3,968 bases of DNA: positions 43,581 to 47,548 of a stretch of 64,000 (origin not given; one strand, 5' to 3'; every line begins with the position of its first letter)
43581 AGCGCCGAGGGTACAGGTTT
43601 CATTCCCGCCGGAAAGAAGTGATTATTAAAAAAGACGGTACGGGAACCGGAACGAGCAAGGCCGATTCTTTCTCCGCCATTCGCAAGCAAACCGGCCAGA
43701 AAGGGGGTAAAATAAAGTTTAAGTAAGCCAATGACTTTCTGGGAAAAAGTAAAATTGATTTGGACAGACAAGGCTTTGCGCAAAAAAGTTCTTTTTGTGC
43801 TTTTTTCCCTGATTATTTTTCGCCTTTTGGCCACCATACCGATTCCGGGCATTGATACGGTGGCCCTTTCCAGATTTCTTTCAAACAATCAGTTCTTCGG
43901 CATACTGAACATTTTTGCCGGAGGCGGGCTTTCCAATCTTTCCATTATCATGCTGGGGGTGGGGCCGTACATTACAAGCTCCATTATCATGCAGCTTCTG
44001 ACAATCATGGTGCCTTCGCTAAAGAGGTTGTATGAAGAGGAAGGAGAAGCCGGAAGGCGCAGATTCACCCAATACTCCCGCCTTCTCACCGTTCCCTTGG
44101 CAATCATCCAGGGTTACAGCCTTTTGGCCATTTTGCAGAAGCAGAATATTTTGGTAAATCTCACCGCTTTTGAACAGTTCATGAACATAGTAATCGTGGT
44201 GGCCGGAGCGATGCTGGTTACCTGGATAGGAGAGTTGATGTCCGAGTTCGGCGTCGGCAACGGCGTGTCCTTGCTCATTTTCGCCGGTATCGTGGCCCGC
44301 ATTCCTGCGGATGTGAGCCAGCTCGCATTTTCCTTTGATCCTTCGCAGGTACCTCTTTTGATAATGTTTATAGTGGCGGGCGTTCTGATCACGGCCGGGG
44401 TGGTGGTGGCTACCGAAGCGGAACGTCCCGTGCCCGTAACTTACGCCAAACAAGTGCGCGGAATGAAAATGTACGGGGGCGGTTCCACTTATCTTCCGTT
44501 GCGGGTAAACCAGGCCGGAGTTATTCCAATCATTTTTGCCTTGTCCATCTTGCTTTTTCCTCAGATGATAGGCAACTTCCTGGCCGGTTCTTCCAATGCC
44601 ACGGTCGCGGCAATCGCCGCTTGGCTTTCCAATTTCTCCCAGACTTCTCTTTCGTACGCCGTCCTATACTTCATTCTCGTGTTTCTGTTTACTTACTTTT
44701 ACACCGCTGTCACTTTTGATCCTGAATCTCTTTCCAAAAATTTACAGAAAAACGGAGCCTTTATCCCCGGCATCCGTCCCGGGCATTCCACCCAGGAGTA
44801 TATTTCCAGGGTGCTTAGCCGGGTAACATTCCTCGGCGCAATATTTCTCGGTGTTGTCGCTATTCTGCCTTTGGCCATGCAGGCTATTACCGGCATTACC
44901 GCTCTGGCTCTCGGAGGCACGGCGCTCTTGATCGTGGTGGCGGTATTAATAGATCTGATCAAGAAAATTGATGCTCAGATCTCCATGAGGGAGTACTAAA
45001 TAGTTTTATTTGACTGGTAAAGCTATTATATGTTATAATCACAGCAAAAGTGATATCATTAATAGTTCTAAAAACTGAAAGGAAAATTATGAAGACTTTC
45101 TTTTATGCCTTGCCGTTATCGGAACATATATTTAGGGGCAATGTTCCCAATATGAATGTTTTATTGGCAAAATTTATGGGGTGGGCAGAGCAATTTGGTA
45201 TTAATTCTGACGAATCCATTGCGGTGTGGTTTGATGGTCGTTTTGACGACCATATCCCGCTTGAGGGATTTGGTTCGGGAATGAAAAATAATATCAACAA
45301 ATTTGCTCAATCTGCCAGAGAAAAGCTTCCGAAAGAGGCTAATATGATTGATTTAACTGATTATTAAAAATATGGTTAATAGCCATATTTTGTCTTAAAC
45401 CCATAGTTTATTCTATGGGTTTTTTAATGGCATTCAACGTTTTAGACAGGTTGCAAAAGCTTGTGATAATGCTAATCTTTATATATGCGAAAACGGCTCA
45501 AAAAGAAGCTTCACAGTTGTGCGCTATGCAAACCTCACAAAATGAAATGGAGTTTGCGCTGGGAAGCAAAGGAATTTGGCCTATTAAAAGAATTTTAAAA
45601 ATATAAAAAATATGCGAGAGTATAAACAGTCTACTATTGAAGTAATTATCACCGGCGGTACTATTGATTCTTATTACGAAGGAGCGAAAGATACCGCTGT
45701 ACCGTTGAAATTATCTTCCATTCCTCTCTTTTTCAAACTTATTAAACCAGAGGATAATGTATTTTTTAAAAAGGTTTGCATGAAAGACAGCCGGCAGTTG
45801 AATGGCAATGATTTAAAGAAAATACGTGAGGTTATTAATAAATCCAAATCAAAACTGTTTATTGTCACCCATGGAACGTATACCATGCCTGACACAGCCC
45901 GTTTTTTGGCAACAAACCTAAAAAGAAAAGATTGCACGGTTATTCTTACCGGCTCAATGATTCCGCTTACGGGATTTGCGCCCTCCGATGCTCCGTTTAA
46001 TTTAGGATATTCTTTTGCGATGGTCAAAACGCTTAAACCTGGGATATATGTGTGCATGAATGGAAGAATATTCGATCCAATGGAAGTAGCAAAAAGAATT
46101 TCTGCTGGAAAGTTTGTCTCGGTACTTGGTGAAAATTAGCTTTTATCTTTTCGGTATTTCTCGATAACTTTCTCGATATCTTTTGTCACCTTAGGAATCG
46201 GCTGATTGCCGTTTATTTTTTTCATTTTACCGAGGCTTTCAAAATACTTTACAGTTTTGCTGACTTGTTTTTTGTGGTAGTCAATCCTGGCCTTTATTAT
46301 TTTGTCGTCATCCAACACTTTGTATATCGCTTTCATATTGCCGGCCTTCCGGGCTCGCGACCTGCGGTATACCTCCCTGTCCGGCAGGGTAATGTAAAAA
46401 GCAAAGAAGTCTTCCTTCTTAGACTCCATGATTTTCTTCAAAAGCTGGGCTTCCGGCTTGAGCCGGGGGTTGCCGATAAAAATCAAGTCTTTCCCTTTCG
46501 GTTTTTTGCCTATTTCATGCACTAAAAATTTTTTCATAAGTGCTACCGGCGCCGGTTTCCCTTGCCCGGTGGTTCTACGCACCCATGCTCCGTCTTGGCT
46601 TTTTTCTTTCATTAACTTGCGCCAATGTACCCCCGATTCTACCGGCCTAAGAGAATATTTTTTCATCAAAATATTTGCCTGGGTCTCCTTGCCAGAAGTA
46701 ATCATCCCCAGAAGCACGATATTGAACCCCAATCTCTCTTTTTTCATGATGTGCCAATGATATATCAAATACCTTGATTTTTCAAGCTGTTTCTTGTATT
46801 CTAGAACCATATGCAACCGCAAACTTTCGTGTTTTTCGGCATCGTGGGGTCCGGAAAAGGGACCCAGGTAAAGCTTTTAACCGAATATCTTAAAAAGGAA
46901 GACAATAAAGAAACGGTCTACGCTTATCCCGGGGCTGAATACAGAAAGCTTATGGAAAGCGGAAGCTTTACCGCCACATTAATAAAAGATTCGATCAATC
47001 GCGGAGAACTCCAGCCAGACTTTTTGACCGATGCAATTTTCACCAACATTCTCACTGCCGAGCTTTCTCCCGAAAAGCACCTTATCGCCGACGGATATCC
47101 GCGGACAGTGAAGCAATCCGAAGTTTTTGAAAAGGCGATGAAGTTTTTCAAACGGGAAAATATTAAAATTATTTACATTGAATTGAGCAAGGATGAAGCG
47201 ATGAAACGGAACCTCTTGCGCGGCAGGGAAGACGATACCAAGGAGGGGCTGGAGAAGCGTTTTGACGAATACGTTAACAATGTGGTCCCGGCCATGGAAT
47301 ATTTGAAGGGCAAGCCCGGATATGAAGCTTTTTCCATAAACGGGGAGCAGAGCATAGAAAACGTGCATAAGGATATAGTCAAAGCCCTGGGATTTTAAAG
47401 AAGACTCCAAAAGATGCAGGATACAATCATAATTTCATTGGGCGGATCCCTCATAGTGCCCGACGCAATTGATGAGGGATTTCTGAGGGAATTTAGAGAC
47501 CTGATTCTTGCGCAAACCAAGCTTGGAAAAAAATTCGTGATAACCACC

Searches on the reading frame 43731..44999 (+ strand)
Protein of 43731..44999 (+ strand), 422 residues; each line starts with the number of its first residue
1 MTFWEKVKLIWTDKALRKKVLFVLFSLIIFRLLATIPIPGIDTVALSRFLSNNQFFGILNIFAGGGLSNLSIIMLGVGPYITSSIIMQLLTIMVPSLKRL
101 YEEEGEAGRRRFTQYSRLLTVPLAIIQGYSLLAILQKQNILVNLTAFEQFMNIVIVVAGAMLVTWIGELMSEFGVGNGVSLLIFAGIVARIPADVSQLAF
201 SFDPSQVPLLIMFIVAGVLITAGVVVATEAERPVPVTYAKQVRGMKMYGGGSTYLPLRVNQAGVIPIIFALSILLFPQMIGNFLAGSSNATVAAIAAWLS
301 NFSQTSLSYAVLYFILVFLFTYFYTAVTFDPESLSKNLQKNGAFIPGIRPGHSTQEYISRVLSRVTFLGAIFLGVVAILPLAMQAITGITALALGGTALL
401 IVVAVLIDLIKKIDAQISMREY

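Call 34: find_encoding_contigs(protein=window:43731-44999:+, flank=10000, max_places=1)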
Protein window:43731-44999:+ (422 aa): 15 contigs read that carry it; 1 place shown.
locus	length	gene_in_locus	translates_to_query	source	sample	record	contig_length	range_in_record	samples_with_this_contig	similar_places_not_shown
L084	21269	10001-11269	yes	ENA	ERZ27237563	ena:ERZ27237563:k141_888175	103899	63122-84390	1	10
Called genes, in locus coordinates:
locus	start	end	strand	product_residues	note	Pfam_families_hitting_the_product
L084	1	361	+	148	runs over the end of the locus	PF00338:Ribosomal_S10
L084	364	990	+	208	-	PF00297:Ribosomal_L3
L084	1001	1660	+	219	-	PF00573:Ribosomal_L4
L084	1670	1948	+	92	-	PF00276:Ribosomal_L23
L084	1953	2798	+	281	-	PF00181:Ribosomal_L2_N, PF03947:Ribosomal_L2_C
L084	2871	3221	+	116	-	PF00203:Ribosomal_S19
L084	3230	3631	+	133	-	PF00237:Ribosomal_L22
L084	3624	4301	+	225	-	PF07650:KH_2, PF00189:Ribosomal_S3_C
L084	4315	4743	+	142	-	PF00252:Ribosomal_L16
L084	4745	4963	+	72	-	PF00831:Ribosomal_L29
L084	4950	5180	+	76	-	PF00366:Ribosomal_S17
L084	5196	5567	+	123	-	PF00238:Ribosomal_L14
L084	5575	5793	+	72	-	PF00467:KOW, PF17136:ribosomal_L24 (weak)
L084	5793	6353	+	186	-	PF00281:Ribosomal_L5, PF00673:Ribosomal_L5_C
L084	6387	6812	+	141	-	-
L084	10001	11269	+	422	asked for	PF00344:SecY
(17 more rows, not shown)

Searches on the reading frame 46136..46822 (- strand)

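Call 37: search_protein_families(library=ncbifam, proteins=[window:46136-46822:-], max_evalue=0.001)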
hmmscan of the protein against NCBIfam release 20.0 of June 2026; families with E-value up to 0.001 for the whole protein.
window:46136-46822:- (228 aa): 21 families
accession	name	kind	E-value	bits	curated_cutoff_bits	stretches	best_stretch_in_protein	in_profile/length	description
NF001381.0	PRK00279.1-3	equivalog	1e-21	77.5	187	1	34-222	2-187/188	adenylate kinase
TIGR01351.1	adk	subfamily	4.7e-20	72.1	168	2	34-168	1-138/212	adenylate kinase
NF001380.0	PRK00279.1-2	equivalog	1.5e-18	67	251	2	34-161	2-130/216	adenylate kinase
TIGR01359.1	UMP_CMP_kin_fam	subfamily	4.9e-18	65.7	207.6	1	36-220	3-184/185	UMP-CMP kinase family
NF001385.0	PRK00279.2-3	equivalog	1.1e-16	61.1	315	2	35-158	7-130/213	adenylate kinase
NF002700.0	PRK02496.1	equivalog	4.1e-16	59.2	262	1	35-221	4-183/184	adenylate kinase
NF011100.0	PRK14527.1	equivalog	2.1e-13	50.3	154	1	35-220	9-190/191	adenylate kinase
NF011101.0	PRK14528.1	equivalog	1.3e-12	47.8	195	1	34-219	3-185/187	adenylate kinase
NF001379.0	PRK00279.1-1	equivalog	2.8e-11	43.2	268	1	34-131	2-99/216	adenylate kinase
NF011105.0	PRK14532.1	equivalog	2.9e-11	43.2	162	1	34-222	2-187/189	adenylate kinase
NF001382.0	PRK00279.1-4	equivalog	2.5e-10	40.3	334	1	167-222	154-210/212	adenylate kinase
TIGR01360.1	aden_kin_iso1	equivalog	4.7e-10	39.5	284.1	1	35-220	6-185/188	adenylate kinase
NF001387.0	PRK00279.2-5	equivalog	3.8e-09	36.5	373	1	34-125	2-91/224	adenylate kinase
NF001384.0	PRK00279.2-2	equivalog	3.6e-08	33.4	152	1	37-223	7-189/191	adenylate kinase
NF011102.0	PRK14529.1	equivalog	6.2e-08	32.6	331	1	34-139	2-106/223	adenylate kinase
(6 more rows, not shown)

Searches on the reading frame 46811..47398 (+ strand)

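Call 37: search_protein_families(library=ncbifam, proteins=[window:46811-47398:+], max_evalue=0.001)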
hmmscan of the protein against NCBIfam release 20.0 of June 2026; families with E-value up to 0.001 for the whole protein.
window:46811-47398:+ (195 aa): 24 families
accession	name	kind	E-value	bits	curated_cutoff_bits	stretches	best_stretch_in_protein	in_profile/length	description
TIGR01351.1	adk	subfamily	4.6e-26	91.8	168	2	6-134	2-124/212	adenylate kinase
NF001381.0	PRK00279.1-3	equivalog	4.3e-24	85.3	187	1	6-194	3-186/188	adenylate kinase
NF002700.0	PRK02496.1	equivalog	5e-23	81.7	262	1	6-193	4-182/184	adenylate kinase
TIGR01359.1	UMP_CMP_kin_fam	subfamily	4.6e-22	78.8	207.6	1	9-192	5-183/185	UMP-CMP kinase family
NF001380.0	PRK00279.1-2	equivalog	4.2e-21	75.3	251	2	6-133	3-123/216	adenylate kinase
TIGR01360.1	aden_kin_iso1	equivalog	1.2e-19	70.7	284.1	1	8-193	8-185/188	adenylate kinase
NF011104.0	PRK14531.1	equivalog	1.4e-19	70.5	160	1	5-193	4-182/183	adenylate kinase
NF001385.0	PRK00279.2-3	equivalog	2.8e-19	69.6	315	1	3-133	4-126/213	adenylate kinase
NF001384.0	PRK00279.2-2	equivalog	5.1e-18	65.5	152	1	5-191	4-184/191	adenylate kinase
NF001383.0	PRK00279.2-1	equivalog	3.2e-17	62.9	225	1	6-136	3-122/212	adenylate kinase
NF011105.0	PRK14532.1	equivalog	4.6e-17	62.1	162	1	6-193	3-185/189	adenylate kinase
NF001382.0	PRK00279.1-4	equivalog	1.1e-16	61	334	1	7-133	4-124/212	adenylate kinase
NF011101.0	PRK14528.1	equivalog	5.2e-16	58.9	195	1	6-193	4-186/187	adenylate kinase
NF011100.0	PRK14527.1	equivalog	2.6e-15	56.5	154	1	3-193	6-190/191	adenylate kinase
NF011099.0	PRK14526.1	equivalog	6.4e-15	55.4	223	1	6-133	3-118/211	adenylate kinase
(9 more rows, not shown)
